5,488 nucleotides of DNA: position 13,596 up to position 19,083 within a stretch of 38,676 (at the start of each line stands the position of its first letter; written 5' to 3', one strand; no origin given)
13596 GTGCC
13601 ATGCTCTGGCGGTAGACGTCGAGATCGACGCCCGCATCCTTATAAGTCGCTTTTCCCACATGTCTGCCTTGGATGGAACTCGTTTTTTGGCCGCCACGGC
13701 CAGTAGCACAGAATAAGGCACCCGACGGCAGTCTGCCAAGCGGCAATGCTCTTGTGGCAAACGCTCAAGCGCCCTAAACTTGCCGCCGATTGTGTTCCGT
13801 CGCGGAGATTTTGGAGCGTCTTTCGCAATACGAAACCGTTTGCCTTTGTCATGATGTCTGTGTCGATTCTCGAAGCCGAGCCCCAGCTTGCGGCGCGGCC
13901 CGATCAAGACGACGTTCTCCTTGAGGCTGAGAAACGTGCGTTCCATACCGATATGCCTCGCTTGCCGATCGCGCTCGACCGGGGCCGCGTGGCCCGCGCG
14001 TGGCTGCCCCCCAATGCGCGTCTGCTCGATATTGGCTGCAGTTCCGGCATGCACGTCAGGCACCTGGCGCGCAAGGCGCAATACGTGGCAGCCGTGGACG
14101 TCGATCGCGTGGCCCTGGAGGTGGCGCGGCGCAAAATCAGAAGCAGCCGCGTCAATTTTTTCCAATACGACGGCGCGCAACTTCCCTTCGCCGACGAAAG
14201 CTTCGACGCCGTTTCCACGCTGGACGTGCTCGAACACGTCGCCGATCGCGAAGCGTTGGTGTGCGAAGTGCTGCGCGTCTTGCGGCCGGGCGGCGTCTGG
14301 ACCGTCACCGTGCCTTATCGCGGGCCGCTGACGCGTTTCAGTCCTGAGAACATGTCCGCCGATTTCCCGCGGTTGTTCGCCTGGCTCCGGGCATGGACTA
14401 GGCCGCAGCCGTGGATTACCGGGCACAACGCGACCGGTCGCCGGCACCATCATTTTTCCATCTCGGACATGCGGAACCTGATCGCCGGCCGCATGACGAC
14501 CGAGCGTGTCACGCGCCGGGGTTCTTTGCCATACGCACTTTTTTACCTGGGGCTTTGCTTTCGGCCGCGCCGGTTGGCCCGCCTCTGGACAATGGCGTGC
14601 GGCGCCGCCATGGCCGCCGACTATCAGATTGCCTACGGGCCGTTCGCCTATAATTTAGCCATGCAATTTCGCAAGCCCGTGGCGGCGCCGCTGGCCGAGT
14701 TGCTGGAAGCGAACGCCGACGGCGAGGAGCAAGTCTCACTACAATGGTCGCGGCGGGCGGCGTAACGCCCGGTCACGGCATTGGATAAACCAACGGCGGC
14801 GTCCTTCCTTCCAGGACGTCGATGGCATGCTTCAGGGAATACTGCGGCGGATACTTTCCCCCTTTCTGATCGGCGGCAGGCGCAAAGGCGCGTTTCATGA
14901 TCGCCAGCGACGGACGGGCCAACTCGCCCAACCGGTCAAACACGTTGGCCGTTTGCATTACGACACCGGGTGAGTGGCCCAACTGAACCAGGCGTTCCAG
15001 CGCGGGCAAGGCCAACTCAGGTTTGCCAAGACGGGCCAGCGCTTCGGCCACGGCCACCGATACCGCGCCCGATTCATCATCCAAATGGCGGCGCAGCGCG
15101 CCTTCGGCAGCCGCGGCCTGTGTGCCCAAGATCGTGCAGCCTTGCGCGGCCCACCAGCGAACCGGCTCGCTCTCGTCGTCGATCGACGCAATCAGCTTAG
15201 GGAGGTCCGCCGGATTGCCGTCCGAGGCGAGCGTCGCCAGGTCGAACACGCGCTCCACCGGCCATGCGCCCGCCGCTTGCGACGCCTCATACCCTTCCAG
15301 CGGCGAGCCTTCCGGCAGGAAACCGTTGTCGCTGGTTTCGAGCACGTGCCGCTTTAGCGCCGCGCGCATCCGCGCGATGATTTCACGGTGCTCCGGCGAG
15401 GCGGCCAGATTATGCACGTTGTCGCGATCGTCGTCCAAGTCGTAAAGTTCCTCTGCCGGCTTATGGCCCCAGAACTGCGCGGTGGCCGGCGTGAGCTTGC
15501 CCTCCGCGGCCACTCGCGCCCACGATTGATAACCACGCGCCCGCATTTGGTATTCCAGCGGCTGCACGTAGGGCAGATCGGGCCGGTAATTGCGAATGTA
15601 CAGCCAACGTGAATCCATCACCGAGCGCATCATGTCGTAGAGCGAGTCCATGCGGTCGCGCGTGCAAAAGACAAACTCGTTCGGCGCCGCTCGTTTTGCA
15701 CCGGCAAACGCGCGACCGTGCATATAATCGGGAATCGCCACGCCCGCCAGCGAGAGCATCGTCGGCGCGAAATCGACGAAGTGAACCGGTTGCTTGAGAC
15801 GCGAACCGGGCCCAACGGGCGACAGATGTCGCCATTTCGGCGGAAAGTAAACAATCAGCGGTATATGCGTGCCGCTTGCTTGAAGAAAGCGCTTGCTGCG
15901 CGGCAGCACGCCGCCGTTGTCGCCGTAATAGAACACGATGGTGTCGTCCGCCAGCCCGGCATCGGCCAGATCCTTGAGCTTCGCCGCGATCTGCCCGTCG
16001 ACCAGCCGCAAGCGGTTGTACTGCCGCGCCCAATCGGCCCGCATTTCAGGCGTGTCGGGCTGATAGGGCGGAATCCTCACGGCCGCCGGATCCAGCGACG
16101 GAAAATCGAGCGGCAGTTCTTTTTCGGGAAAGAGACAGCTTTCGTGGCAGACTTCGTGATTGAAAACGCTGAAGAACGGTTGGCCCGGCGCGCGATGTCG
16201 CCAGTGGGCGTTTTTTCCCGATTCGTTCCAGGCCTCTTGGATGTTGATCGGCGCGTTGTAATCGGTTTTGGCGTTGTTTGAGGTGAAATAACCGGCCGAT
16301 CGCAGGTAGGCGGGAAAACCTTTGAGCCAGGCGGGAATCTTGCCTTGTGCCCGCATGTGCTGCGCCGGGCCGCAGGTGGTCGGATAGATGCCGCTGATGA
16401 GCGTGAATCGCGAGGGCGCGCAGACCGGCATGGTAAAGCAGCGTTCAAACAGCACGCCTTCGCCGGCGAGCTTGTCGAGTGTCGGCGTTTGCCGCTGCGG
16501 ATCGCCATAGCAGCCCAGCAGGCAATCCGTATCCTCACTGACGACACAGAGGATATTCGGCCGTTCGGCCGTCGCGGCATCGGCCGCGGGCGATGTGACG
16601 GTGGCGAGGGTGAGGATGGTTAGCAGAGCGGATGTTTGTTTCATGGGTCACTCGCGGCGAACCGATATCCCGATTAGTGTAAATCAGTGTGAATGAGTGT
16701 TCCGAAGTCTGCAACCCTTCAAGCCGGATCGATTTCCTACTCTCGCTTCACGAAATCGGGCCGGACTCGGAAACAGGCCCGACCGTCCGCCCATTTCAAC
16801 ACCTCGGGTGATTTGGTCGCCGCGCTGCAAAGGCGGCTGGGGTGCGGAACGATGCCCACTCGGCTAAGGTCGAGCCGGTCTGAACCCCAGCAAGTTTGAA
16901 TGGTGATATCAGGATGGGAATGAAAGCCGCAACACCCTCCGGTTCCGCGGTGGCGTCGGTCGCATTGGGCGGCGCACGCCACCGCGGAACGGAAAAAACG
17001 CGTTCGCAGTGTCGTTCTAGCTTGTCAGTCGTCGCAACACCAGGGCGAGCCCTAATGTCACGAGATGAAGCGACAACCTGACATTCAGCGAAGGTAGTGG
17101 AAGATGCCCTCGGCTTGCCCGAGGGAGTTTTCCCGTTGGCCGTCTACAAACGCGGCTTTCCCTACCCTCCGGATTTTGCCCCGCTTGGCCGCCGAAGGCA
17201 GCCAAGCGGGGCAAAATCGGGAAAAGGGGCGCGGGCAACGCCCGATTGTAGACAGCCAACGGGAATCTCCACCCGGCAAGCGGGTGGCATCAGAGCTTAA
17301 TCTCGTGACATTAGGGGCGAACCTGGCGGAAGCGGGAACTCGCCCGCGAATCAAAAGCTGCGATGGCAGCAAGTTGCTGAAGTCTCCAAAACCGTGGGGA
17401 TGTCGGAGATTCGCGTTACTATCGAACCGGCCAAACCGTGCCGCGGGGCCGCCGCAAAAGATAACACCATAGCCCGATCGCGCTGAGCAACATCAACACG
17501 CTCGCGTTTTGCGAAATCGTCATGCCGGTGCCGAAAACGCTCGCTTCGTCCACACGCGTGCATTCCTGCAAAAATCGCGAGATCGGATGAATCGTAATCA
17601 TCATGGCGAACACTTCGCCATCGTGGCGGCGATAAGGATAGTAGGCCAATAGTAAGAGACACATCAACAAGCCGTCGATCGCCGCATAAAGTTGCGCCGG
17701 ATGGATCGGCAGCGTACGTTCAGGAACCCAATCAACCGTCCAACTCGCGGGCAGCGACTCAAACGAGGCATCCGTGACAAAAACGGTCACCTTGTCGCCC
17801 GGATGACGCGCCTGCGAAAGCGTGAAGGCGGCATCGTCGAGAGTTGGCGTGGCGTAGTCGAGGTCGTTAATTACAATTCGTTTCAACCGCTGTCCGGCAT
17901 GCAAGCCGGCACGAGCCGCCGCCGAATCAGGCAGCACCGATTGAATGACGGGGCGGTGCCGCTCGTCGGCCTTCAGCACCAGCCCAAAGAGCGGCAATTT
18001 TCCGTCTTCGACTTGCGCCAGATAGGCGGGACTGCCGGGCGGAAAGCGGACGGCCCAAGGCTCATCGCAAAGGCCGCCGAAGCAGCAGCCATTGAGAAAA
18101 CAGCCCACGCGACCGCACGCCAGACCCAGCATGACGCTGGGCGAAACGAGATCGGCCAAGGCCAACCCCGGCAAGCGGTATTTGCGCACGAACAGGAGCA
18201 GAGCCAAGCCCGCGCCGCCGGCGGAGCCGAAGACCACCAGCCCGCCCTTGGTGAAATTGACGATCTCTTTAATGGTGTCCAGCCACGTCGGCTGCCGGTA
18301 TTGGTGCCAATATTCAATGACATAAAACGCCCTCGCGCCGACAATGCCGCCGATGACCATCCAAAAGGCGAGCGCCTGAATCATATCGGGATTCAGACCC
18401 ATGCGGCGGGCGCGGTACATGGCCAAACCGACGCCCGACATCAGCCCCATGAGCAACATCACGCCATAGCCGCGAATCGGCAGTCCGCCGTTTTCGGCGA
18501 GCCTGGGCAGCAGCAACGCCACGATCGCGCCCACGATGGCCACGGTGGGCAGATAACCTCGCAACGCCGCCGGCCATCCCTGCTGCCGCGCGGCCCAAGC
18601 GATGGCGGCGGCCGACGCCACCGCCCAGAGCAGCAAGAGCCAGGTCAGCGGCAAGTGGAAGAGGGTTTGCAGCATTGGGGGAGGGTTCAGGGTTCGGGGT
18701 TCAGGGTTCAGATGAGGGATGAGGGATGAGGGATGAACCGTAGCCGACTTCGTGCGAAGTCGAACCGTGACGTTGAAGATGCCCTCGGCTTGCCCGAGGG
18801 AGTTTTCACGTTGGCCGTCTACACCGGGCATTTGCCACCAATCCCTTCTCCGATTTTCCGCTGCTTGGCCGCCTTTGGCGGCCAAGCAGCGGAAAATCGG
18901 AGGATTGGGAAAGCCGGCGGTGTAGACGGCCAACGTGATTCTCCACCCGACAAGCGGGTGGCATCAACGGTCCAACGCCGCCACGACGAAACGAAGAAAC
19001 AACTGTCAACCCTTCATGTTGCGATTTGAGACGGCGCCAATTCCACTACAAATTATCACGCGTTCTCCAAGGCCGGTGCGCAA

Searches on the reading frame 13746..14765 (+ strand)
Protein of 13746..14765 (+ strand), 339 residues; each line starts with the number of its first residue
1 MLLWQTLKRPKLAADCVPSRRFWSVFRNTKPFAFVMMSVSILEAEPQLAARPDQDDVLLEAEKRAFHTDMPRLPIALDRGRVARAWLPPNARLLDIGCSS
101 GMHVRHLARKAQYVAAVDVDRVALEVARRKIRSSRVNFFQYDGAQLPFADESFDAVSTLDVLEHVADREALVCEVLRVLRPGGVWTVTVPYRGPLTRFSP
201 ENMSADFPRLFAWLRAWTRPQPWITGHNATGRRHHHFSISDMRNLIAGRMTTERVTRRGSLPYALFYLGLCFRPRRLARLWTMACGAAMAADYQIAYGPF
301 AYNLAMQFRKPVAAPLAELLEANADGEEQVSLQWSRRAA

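Call 15: search_protein_families(library=pfam, proteins=[window:13746-14765:+], max_evalue=0.001)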
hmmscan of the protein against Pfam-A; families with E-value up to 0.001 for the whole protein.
window:13746-14765:+ (339 aa): 8 families
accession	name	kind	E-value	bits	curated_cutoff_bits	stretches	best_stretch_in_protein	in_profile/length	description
PF08241.18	Methyltransf_11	-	1.1e-23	84.1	21.2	1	94-184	1-92/95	Methyltransferase domain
PF13649.12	Methyltransf_25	-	1.4e-20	74.2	27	1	94-183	2-97/97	Methyltransferase domain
PF08242.18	Methyltransf_12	-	3.4e-15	57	30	1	94-184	1-97/98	Methyltransferase domain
PF13489.12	Methyltransf_23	-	9.5e-14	51.9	27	1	82-214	13-132/164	Methyltransferase domain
PF13847.12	Methyltransf_31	-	2.4e-13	50.4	27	1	90-191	4-113/145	Methyltransferase domain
PF01209.24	Ubie_methyltran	-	1.2e-09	38.3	20.1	1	91-186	49-150/233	ubiE/COQ5 methyltransferase family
PF05401.17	NodS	-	9.8e-05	22.7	24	1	91-173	45-127/201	Nodulation protein S (NodS)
PF07021.18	MetW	-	0.00032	20.8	21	1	84-180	8-103/193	Methionine biosynthesis protein MetW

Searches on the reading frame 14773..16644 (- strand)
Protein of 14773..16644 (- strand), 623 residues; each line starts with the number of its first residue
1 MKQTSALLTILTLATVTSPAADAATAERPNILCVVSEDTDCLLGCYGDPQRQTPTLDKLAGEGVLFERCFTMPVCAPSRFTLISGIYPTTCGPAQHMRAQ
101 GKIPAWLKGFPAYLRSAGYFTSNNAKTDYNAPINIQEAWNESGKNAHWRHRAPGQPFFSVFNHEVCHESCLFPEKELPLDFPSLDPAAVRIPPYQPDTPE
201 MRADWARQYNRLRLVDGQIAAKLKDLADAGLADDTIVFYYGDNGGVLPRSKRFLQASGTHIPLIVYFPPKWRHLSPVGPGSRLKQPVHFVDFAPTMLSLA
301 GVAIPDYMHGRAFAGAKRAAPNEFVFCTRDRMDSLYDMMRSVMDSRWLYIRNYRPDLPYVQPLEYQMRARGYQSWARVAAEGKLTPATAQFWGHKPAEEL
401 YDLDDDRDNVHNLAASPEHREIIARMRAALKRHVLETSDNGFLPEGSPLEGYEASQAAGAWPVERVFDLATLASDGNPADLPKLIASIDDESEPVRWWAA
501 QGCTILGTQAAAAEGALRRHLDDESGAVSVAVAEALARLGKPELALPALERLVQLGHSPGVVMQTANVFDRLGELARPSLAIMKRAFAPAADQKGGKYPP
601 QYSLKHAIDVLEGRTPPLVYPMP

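Call 15: search_protein_families(library=pfam, proteins=[window:14773-16644:-], max_evalue=0.001)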
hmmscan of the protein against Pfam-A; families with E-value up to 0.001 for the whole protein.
window:14773-16644:- (623 aa): 3 families
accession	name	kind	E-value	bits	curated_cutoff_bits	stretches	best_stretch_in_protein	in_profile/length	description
PF00884.28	Sulfatase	-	1.1e-33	117.3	25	2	154-302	162-301/301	Sulfatase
PF16347.10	SGSH_C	-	2.3e-12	47.8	29.3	1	251-314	8-65/154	N-sulphoglucosamine sulphohydrolase, C-terminal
PF13646.12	HEAT_2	-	1.2e-08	35.5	27.7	1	481-560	1-78/88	HEAT repeats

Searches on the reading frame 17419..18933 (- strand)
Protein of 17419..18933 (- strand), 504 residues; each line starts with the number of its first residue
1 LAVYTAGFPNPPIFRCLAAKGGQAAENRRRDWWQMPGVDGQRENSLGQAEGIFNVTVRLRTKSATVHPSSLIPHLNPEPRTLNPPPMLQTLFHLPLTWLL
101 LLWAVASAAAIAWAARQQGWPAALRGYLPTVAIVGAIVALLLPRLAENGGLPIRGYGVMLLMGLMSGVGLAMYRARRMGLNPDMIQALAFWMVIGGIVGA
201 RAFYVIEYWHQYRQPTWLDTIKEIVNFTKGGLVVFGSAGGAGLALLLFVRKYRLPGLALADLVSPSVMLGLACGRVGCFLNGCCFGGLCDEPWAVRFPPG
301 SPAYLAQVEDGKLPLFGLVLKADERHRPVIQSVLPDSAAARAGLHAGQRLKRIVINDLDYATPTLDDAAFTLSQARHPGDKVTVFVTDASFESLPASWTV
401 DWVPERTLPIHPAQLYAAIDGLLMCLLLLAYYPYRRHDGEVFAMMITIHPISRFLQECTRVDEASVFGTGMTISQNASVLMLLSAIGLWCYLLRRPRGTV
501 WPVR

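Call 15: search_protein_families(library=pfam, proteins=[window:17419-18933:-], max_evalue=0.001)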
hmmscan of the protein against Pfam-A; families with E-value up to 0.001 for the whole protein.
window:17419-18933:- (504 aa): 1 family
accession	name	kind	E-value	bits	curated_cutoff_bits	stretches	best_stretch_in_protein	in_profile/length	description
PF01790.23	LGT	-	1.3e-52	178.9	24.9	1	147-491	5-240/240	Prolipoprotein diacylglyceryl transferase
